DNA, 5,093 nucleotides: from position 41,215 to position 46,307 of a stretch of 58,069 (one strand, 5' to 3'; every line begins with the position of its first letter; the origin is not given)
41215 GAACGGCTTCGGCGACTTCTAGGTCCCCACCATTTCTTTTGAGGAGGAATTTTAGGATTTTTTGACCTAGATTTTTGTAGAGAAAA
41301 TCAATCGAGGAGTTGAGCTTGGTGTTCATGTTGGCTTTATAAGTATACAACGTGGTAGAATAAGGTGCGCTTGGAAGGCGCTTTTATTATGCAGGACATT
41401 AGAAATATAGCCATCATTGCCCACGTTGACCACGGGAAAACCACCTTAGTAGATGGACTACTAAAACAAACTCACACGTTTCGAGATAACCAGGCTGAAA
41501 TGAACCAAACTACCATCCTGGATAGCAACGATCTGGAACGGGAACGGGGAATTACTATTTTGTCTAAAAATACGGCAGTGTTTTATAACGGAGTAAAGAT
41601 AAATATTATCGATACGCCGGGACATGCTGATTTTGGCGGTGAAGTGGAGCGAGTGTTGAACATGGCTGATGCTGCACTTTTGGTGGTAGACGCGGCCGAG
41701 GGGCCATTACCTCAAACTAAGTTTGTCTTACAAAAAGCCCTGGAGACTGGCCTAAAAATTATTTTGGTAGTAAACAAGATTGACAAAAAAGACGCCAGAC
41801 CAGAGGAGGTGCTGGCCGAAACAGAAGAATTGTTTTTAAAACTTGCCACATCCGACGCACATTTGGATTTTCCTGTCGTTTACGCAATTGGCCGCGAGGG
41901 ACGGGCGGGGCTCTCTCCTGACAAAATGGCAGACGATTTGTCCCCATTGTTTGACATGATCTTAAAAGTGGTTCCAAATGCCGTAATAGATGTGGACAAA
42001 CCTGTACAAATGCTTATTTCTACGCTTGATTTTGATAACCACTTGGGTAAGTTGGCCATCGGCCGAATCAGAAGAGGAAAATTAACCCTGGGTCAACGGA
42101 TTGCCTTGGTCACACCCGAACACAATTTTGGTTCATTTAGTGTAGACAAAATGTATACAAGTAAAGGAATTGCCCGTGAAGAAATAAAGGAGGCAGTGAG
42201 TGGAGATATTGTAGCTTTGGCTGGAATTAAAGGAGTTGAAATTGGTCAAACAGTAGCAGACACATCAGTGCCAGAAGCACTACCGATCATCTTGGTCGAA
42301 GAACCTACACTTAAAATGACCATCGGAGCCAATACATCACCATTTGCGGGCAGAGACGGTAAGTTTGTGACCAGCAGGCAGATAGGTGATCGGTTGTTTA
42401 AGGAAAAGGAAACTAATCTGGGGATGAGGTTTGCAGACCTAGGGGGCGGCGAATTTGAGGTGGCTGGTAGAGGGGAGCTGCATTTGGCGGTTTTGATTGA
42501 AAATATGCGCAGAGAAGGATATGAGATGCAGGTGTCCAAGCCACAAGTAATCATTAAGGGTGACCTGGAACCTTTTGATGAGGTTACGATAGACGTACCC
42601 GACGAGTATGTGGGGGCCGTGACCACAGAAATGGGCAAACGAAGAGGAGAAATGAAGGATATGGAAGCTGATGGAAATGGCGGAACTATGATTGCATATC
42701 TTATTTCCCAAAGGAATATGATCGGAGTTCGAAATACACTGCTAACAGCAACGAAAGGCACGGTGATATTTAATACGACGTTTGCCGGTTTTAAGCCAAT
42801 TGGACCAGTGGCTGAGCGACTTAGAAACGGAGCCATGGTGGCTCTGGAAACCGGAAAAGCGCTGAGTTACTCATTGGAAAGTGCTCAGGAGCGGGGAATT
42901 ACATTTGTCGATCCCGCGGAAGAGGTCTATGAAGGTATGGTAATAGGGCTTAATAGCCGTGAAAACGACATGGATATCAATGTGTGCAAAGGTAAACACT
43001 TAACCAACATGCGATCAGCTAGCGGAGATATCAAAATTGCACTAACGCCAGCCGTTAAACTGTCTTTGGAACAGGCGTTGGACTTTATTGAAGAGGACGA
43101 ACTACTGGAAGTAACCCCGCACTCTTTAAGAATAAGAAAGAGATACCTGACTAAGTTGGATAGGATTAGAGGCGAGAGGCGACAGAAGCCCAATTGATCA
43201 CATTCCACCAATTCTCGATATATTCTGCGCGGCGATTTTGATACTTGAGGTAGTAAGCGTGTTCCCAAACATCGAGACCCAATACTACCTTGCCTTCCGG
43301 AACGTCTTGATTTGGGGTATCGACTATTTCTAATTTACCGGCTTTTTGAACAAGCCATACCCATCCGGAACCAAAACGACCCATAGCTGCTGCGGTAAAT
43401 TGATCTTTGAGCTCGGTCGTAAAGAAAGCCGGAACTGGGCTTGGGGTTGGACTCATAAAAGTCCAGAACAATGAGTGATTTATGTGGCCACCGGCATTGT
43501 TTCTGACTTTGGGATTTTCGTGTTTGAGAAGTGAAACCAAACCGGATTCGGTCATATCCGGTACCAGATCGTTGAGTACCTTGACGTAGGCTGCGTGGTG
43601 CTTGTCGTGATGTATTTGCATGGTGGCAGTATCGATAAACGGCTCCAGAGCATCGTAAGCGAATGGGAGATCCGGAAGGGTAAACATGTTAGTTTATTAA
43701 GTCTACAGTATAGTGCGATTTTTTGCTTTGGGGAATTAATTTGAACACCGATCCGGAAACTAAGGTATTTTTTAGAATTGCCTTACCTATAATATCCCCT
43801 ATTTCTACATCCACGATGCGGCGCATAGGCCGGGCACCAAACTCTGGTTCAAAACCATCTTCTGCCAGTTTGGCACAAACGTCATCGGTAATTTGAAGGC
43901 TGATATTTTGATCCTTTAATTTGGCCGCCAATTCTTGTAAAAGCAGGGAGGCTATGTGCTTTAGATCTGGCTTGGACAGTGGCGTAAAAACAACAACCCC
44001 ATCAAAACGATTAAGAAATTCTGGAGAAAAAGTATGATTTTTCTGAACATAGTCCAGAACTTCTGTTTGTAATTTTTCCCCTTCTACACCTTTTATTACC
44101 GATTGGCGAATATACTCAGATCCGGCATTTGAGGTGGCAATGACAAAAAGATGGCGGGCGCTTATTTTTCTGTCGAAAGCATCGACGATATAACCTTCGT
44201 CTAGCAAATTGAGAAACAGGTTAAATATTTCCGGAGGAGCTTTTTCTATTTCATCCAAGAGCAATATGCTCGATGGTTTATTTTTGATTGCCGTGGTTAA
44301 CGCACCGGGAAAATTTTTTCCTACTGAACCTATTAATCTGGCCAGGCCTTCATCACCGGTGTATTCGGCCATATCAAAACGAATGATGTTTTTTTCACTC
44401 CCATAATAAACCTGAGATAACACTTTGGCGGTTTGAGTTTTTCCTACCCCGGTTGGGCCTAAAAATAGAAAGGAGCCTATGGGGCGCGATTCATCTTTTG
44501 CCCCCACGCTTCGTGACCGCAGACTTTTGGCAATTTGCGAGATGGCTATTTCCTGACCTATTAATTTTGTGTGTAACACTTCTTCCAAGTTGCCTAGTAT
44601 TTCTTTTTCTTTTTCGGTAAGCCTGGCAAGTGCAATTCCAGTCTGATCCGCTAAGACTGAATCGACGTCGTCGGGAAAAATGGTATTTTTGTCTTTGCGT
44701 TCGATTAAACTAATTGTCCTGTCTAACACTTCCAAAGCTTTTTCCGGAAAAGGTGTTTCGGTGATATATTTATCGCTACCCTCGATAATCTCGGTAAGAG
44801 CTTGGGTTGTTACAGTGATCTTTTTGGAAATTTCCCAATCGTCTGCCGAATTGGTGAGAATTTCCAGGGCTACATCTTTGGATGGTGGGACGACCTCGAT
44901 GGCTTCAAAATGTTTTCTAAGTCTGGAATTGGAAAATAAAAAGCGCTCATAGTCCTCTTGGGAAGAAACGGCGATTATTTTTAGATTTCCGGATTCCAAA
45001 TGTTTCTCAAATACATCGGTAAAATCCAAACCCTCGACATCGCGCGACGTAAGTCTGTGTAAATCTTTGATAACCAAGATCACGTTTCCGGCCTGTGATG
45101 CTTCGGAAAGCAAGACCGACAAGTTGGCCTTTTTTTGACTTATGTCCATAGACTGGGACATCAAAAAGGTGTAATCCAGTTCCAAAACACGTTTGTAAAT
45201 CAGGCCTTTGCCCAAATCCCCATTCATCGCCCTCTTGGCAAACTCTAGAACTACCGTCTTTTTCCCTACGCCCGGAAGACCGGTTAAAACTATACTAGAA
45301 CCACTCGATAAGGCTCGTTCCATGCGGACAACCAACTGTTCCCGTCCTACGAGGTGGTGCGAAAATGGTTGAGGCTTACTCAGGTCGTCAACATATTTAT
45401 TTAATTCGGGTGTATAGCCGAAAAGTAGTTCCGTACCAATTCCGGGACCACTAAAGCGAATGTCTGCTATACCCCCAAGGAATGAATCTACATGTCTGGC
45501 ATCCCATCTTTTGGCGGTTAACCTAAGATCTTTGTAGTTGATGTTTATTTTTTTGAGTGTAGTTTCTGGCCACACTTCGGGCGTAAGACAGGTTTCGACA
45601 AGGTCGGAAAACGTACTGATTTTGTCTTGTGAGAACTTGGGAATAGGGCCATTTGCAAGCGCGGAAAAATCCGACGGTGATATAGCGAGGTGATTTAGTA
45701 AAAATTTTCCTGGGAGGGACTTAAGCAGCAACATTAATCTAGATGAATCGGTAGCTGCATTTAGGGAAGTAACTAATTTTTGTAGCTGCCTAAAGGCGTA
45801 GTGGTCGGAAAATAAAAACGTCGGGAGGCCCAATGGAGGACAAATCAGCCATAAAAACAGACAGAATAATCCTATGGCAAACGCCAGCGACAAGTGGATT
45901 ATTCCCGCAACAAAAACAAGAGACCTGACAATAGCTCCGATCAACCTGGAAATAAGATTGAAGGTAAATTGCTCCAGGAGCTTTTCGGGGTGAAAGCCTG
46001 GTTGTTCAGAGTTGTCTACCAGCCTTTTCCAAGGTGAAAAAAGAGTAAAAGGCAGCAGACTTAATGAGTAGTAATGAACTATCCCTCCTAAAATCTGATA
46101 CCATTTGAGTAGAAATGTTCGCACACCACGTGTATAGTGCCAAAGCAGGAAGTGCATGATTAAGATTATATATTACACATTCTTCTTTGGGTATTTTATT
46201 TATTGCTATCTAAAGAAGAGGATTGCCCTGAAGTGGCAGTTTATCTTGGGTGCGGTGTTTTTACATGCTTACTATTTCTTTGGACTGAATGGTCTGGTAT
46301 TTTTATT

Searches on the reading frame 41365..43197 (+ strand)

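Call 77: search_protein_families(library=pfam, proteins=[window:41365-43197:+], max_evalue=0.00001)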
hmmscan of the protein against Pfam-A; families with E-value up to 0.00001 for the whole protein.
window:41365-43197:+ (610 aa): 6 families
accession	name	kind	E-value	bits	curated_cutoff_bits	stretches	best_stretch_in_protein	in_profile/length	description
PF00009.33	GTP_EFTU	-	4.1e-55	186.7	26.5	1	11-204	2-187/188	Elongation factor Tu GTP binding domain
PF21018.2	BipA_C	-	5.8e-44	148.8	23.8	1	488-596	1-109/110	TypA/BipA C-terminal domain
PF00679.30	EFG_C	-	3.1e-21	75.6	27.9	1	401-481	3-83/89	Elongation factor G C-terminus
PF22042.2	EF-G_D2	-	8.2e-10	39.1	27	1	214-298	2-82/84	Elongation factor G domain 2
PF03144.31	GTP_EFTU_D2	-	8.4e-09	36.2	30.3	1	228-298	1-73/73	Elongation factor Tu domain 2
PF01926.29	MMR_HSR1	-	1.7e-06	28.6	21.9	1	15-138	2-113/113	50S ribosome-binding GTPase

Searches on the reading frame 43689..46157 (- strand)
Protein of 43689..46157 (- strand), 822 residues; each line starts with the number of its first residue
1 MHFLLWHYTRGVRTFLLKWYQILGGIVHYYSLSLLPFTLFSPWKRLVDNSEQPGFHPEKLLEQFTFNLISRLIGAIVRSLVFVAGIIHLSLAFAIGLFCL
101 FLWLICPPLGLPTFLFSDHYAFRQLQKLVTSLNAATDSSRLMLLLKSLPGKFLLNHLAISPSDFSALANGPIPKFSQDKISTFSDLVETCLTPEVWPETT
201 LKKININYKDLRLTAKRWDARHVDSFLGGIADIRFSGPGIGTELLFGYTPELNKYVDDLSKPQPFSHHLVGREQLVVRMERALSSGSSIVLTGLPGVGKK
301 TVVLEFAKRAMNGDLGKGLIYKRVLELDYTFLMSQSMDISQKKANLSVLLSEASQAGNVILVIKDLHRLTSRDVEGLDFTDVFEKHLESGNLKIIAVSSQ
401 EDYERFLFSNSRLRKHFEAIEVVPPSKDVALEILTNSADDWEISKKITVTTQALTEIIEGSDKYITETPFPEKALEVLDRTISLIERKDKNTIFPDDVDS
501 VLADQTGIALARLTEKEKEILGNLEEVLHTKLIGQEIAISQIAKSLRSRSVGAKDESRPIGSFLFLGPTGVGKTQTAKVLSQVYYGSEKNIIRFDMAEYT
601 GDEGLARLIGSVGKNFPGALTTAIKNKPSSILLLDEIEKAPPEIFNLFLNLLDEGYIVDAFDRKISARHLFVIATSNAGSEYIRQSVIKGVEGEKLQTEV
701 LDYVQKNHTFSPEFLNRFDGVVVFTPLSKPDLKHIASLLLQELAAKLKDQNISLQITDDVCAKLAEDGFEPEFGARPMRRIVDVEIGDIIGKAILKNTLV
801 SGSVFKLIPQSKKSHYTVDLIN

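Call 77: search_protein_families(library=pfam, proteins=[window:43689-46157:-], max_evalue=0.00001)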
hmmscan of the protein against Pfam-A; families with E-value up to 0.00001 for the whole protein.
window:43689-46157:- (822 aa): 7 families
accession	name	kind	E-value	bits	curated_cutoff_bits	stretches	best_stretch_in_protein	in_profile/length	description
PF07724.20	AAA_2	-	1.2e-38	133.2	27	1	558-719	1-164/166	AAA domain (Cdc48 subfamily)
PF10431.15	ClpB_D2-small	-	5.3e-20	71.7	21.9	1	727-804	1-78/81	C-terminal, D2-small domain, of ClpB protein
PF00004.35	AAA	-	2.1e-15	57.8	21.2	1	564-678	2-110/131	ATPase family associated with various cellular activities (AAA)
PF07728.20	AAA_5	-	1.8e-14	54.4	22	1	563-680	2-125/139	AAA domain (dynein-related subfamily)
PF00158.32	Sigma54_activat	-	2.4e-09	37.5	20.2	1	562-678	24-144/168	Sigma-54 interaction domain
PF17871.7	AAA_lid_9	-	4.5e-09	36.6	22.8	1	427-492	2-67/104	AAA lid domain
PF13401.12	AAA_22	-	3.9e-06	27.6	27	0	563-653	8-109/130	AAA domain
